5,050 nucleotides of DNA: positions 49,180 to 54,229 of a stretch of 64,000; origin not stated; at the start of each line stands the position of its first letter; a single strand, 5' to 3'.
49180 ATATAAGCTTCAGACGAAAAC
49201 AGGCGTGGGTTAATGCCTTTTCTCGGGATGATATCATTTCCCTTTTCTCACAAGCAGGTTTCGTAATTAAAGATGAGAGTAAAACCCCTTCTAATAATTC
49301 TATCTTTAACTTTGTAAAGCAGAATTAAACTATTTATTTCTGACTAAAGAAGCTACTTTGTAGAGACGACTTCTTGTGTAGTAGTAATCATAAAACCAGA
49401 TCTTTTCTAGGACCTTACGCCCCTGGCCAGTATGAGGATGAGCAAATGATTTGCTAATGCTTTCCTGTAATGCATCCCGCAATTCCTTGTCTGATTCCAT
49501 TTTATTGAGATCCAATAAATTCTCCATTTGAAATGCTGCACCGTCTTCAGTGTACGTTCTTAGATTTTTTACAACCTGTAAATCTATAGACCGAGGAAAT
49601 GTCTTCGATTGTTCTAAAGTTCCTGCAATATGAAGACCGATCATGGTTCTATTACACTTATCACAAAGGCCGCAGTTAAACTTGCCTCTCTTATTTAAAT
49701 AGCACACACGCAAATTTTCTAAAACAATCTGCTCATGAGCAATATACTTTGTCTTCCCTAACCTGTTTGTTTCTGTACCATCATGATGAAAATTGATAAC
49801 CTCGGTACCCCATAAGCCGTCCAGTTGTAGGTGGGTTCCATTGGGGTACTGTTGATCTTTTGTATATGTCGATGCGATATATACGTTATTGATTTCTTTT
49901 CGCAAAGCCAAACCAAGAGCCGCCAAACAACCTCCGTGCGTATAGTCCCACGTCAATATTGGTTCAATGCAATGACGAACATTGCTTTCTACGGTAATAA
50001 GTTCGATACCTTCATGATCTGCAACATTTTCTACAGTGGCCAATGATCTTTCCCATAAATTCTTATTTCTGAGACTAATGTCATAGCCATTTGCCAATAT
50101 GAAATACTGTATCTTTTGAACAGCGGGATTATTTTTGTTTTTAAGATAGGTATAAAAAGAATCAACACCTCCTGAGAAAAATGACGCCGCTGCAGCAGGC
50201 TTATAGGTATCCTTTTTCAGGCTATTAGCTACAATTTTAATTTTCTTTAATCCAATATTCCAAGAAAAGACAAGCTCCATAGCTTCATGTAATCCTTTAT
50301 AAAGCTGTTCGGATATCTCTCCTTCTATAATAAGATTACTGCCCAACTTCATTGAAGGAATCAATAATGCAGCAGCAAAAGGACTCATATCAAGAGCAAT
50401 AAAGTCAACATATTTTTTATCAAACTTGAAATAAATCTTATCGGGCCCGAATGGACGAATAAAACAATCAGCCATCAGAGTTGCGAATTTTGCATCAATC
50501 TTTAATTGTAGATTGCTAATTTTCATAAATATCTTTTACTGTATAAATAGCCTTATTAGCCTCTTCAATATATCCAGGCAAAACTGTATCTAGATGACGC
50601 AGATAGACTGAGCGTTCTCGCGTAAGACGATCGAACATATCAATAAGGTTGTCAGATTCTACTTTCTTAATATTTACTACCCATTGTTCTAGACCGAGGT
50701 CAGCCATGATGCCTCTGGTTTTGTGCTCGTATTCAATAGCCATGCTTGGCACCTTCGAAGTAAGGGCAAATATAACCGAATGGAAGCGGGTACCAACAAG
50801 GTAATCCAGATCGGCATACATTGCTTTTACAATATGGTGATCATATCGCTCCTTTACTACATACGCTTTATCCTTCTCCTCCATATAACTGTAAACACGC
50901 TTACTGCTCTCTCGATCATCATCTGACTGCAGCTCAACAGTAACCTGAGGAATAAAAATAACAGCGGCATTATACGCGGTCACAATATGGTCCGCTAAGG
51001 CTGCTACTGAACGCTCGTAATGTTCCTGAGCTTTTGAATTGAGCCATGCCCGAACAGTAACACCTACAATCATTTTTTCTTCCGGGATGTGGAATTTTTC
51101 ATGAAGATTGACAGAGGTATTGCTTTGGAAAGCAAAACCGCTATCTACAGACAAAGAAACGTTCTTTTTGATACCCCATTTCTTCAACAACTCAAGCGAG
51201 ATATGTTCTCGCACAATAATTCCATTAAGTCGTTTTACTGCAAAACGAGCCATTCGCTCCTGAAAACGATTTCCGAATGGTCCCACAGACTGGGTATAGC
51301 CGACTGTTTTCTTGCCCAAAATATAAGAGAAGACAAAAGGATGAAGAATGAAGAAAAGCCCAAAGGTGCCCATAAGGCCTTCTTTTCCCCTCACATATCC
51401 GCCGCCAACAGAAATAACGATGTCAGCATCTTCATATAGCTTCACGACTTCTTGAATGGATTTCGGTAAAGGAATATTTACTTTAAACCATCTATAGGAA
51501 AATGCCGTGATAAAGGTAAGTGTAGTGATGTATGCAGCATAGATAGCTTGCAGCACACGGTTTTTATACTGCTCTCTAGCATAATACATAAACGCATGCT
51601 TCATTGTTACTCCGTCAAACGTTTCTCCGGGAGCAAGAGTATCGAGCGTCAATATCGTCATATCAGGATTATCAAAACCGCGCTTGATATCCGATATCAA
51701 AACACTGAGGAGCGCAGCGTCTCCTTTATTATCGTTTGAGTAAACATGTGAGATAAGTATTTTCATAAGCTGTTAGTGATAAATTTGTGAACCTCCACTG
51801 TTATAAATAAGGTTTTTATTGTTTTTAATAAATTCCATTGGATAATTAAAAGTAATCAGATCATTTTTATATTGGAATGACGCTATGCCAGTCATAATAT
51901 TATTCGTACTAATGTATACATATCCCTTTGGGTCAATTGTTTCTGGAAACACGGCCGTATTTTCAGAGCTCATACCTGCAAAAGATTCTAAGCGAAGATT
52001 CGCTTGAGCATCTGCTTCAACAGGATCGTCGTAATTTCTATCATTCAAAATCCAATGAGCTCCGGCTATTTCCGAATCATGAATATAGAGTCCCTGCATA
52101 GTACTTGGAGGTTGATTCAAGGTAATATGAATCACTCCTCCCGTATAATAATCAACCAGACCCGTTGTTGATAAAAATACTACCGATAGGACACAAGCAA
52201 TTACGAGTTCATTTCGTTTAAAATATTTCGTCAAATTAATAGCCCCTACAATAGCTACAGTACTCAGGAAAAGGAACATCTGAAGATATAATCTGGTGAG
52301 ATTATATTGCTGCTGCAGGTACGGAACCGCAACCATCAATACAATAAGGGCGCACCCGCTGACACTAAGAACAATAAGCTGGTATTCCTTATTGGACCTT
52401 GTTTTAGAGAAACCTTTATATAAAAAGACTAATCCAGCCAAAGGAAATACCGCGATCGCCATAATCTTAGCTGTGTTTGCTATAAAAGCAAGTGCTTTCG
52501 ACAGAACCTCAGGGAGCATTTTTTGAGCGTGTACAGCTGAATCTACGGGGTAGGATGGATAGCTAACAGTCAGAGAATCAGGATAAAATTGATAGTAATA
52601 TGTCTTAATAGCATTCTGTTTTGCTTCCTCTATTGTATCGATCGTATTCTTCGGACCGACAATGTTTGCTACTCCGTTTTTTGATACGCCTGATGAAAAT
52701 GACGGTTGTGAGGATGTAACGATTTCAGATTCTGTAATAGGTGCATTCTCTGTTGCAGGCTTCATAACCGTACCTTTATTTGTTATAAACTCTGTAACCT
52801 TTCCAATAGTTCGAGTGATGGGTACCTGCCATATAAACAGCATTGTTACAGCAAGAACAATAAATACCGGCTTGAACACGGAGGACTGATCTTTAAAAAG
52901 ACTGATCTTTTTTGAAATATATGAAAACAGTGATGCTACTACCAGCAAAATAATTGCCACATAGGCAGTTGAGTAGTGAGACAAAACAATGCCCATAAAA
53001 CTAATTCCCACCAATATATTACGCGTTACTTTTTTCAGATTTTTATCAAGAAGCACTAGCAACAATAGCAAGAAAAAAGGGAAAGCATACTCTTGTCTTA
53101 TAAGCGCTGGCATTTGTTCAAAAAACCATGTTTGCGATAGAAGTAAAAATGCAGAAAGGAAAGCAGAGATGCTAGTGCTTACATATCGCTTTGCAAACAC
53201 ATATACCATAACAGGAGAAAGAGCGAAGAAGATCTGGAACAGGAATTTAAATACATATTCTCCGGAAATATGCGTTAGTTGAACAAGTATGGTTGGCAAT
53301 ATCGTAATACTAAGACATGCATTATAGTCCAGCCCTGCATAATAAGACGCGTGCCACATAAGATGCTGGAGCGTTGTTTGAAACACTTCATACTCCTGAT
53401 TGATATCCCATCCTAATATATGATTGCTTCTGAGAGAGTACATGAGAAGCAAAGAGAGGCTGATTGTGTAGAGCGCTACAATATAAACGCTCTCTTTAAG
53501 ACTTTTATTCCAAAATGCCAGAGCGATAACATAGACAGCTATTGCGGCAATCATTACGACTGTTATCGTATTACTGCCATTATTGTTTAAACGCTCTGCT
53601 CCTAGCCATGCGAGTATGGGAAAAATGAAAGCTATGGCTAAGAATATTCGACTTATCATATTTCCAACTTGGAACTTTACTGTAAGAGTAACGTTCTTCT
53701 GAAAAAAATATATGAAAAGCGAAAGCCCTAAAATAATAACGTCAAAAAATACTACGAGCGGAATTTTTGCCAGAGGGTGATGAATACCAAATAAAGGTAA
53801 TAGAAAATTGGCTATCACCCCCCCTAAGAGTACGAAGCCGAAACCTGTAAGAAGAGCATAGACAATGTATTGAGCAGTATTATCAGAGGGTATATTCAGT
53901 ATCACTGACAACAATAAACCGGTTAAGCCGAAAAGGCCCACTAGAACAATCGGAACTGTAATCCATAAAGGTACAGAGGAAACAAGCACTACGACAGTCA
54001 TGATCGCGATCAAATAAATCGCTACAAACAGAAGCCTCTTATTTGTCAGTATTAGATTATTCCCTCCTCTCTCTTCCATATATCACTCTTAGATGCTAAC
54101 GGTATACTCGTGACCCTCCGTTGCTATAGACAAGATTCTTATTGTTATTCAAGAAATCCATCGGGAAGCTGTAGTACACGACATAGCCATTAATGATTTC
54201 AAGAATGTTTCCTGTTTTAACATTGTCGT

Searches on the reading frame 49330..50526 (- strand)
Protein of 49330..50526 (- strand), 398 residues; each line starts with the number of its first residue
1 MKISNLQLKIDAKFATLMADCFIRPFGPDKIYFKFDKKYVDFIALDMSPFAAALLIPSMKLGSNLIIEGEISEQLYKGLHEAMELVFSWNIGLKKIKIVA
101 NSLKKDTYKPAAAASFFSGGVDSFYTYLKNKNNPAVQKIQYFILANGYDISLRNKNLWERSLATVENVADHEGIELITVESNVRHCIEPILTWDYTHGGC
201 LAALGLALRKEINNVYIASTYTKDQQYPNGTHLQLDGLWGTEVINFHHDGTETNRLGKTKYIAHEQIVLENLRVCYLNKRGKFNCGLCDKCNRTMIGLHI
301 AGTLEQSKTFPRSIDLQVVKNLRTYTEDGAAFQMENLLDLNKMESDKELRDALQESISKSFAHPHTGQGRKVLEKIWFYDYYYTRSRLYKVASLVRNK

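Call 3: search_protein_families(library=pfam, proteins=[window:49330-50526:-], max_evalue=0.01)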
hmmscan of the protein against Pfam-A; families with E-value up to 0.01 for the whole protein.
window:49330-50526:- (398 aa): 0 families

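Call 4: search_protein_families(library=ncbifam, proteins=[window:49330-50526:-], max_evalue=0.01)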
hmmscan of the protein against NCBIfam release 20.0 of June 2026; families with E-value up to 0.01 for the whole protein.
window:49330-50526:- (398 aa): 0 families

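Call 25: search_solved_structures(query=window:49333-50526:-, max_evalue=1, show_alignments=1)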
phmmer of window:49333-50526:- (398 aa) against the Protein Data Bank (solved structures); distinct sequences matched with E-value up to 1: 1.
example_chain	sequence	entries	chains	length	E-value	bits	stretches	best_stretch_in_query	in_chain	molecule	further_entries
3p0l_A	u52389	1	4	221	0.19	13.8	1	67-115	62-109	Steroidogenic acute regulatory protein, mitochondrial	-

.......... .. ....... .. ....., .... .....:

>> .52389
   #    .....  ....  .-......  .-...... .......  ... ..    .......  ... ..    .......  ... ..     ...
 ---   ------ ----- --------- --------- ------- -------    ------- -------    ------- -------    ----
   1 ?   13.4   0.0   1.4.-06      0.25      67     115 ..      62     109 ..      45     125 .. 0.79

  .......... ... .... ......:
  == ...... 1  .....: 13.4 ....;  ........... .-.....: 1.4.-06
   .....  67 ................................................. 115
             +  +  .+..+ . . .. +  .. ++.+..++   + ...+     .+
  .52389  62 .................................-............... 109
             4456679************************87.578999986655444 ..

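Call 67: find_homologous_proteins(query=window:49333-50526:-)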
Query window:49333-50526:- (398 aa): 505 proteins with E <= 0.001 among 8000 candidates; the best 120 are listed.
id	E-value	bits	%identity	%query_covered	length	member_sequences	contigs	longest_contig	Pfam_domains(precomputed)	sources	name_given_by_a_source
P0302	2.0e-270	914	100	100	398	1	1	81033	-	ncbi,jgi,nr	ncbi:MAG TPA: hypothetical protein VL576_01005 [Candidatus Paceibacterota bacterium]|jgi:hypothetica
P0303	3.0e-199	680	75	99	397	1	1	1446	-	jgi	jgi:hypothetical protein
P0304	7.2e-193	659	73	99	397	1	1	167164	-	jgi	jgi:hypothetical protein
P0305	2.2e-171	588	67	98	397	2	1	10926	-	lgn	-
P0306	3.0e-152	525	58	99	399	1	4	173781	-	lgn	-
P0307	8.4e-152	524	60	99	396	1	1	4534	-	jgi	jgi:hypothetical protein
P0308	6.8e-151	521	58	100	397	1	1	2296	-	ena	-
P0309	2.1e-145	503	56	99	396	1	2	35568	-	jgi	jgi:hypothetical protein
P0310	2.4e-143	496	57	100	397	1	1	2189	-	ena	-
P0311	3.0e-141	489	57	100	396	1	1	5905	-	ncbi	-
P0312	7.4e-140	484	55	100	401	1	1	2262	-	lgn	-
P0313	3.5e-135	469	54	100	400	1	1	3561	-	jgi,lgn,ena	-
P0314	1.2e-133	464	53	98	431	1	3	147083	-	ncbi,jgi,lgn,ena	ncbi:MAG: hypothetical protein WC178_02340 [Candidatus Paceibacterota bacterium]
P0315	1.1e-130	454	51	98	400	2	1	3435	-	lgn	-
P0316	9.2e-125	435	51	98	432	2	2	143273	-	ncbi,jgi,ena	ncbi:MAG: hypothetical protein WCQ96_00295 [Patescibacteria group bacterium]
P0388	4.6e-106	373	45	100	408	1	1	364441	-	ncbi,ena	-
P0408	1.3e-104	368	47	98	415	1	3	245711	-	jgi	jgi:hypothetical protein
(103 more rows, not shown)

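Call 69: search_solved_structures(query=A6, max_evalue=10, show_alignments=2)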
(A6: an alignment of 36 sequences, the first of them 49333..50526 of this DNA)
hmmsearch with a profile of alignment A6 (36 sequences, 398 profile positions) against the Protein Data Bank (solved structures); distinct sequences matched with E-value up to 10: 1.
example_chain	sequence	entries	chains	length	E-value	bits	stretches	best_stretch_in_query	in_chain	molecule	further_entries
5xkj_E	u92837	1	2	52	0.68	11.9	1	281-300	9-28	Protein EPIDERMAL PATTERNING FACTOR 2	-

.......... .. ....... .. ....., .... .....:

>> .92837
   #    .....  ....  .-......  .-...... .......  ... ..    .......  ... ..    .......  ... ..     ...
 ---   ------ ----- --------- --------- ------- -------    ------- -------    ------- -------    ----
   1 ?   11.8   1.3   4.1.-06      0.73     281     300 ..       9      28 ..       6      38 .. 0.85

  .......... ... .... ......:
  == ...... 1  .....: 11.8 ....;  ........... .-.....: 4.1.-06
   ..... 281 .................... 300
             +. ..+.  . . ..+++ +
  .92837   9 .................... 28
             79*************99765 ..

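Call 70: search_protein_families(library=pfam, alignment_id=A6, max_evalue=5)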
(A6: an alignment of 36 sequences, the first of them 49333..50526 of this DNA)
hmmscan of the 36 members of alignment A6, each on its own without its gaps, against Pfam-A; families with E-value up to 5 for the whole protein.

A. member 1, window:49333-50526:- (398 aa): 2 families
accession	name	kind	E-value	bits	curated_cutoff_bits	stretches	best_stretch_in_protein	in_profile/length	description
PF06508.19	QueC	-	0.091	12.7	22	1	266-297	174-205/210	Queuosine biosynthesis protein QueC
PF18200.7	Big_11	-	0.24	11.8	25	1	212-251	14-52/87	Bacterial Ig-like domain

B. families by the number of members that match (of 36 scanned): 16 families
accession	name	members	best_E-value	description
PF06508.19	QueC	29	0.00069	Queuosine biosynthesis protein QueC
PF19932.4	DUF6395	4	0.01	Family of unknown function (DUF6395)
PF13720.11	Acetyltransf_11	3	0.00016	Udp N-acetylglucosamine O-acyltransferase; Domain 2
PF05584.17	Sulfolobus_pRN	2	0.011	Sulfolobus plasmid regulatory protein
PF24292.1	DUF7479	2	0.031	Domain of unknown function (DUF7479)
PF03054.22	tRNA_Me_trans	2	0.085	tRNA methyl transferase HUP domain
PF05198.21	IF3_N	1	0.021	Translation initiation factor IF-3, N-terminal domain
PF11296.14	DUF3097_C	1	0.025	DUF3097, C-terminal domain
PF15926.10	RNF220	1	0.026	E3 ubiquitin-protein ligase RNF220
PF24070.1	T4_MRH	1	0.097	T4 MRH-like protein family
PF01466.24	Skp1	1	0.1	Skp1 family, dimerisation domain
PF14055.11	NVEALA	1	0.11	NVEALA protein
PF01342.26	SAND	1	0.21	SAND domain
PF05397.17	Med15_fungi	1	0.22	Mediator complex subunit 15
PF18200.7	Big_11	1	0.24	Bacterial Ig-like domain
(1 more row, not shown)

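Call 71: find_encoding_contigs(protein=P0388, flank=5000, max_places=1)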
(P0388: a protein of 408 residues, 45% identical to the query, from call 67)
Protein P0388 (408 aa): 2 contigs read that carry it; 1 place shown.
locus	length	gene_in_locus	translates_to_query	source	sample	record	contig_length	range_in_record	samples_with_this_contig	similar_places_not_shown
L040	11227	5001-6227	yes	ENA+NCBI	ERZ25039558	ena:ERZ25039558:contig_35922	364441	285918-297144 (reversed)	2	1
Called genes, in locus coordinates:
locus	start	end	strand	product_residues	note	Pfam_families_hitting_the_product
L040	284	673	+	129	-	-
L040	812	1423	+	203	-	-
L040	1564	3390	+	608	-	-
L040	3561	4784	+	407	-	-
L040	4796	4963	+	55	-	-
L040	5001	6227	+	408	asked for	-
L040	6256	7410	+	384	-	-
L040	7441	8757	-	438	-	PF00150:Cellulase, PF02449:Glyco_hydro_42 (faint), PF07745:Glyco_hydro_53 (weak), PF01229:Glyco_hydro_39 (weak)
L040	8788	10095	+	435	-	PF01943:Polysacc_synt (weak), PF13440:Polysacc_synt_3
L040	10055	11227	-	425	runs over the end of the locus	PF04230:PS_pyruv_trans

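Call 72: find_encoding_contigs(protein=P0408, flank=5000, max_places=1)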
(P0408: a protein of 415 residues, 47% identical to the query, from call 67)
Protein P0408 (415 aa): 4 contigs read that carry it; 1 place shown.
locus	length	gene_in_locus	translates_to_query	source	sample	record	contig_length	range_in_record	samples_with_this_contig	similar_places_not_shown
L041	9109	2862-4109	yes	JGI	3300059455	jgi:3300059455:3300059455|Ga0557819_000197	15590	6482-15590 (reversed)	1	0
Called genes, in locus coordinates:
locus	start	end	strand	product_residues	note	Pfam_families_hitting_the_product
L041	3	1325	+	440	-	?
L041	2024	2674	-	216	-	PF00230:MIP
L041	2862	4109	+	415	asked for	-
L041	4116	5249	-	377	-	-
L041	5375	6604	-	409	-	PF07745:Glyco_hydro_53 (weak), PF00150:Cellulase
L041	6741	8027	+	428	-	PF01943:Polysacc_synt (weak), PF13440:Polysacc_synt_3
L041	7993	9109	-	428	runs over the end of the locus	PF04230:PS_pyruv_trans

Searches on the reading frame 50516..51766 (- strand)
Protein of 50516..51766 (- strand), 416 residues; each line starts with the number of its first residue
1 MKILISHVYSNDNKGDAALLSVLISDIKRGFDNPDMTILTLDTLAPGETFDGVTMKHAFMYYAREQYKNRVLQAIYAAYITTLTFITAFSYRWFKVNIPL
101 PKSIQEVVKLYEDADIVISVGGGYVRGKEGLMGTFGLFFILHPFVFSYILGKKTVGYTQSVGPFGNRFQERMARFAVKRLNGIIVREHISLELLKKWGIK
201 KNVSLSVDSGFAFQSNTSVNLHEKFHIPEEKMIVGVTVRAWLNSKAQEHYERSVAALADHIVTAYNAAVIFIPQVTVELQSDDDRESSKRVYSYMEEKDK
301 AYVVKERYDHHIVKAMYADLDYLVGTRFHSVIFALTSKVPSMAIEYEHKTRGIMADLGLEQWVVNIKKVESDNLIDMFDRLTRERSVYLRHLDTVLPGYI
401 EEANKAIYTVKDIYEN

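Call 3: search_protein_families(library=pfam, proteins=[window:50516-51766:-], max_evalue=0.01)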
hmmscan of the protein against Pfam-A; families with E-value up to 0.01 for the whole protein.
window:50516-51766:- (416 aa): 1 family
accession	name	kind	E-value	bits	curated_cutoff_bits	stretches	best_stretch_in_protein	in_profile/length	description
PF04230.19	PS_pyruv_trans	-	1.6e-29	104.1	25.3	1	13-348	1-280/280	Polysaccharide pyruvyl transferase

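Call 4: search_protein_families(library=ncbifam, proteins=[window:50516-51766:-], max_evalue=0.01)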
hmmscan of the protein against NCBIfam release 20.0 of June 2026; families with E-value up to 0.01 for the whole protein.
window:50516-51766:- (416 aa): 3 families
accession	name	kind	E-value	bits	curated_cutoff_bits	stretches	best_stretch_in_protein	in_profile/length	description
TIGR03609.1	S_layer_CsaB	equivalog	6.1e-35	121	213.1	1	102-363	54-295/301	polysaccharide pyruvyl transferase CsaB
NF007452.0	PRK10017.1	equivalog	7e-31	107.5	399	1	1-380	1-388/426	colanic acid biosynthesis pyruvyl transferase WcaK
TIGR04006.1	wcaK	equivalog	4.8e-26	91.5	727.1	1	1-376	1-384/426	colanic acid biosynthesis pyruvyl transferase WcaK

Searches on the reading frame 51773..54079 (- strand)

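Call 3: search_protein_families(library=pfam, proteins=[window:51773-54079:-], max_evalue=0.01)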
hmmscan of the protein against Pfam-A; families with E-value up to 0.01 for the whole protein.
window:51773-54079:- (768 aa): 1 family
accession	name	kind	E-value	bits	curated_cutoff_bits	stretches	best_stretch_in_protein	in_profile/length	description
PF09971.14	DUF2206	-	6.6e-22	78.3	35.6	2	530-767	110-368/368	Predicted membrane protein (DUF2206)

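Call 4: search_protein_families(library=ncbifam, proteins=[window:51773-54079:-], max_evalue=0.01)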
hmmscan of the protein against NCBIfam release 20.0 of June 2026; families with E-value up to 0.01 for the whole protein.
window:51773-54079:- (768 aa): 0 families
